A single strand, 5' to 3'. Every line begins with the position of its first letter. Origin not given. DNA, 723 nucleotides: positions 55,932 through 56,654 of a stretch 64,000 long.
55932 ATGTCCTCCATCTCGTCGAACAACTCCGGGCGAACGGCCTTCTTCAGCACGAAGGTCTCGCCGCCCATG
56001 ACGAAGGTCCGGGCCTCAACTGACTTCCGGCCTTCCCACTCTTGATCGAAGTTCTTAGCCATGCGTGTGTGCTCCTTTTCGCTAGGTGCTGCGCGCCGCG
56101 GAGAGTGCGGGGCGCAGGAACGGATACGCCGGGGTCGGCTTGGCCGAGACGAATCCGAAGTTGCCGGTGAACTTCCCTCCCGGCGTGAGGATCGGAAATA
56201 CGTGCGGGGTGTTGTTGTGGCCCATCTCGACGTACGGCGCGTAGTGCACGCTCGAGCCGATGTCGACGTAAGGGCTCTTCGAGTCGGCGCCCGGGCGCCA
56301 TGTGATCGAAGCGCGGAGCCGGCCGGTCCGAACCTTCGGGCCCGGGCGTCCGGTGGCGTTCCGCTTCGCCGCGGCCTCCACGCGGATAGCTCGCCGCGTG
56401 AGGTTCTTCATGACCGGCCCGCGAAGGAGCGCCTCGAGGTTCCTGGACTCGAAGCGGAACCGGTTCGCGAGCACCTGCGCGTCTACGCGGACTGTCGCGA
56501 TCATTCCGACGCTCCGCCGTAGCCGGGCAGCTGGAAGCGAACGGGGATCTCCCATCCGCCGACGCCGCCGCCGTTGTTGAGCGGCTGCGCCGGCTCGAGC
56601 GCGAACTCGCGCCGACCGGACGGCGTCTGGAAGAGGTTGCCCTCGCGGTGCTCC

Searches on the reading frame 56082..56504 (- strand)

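Call 42: search_protein_families(library=phrogs, proteins=[window:56082-56504:-], max_evalue=0.001)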
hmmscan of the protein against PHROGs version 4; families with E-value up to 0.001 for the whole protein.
window:56082-56504:- (140 aa): 2 families
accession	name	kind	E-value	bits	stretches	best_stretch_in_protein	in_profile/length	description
phrog_5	-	connector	1.3e-16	62.1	1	21-138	103-194/239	tail completion or Neck1 protein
phrog_26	-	connector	1.7e-05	25.4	1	49-119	149-197/321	tail completion or Neck1 protein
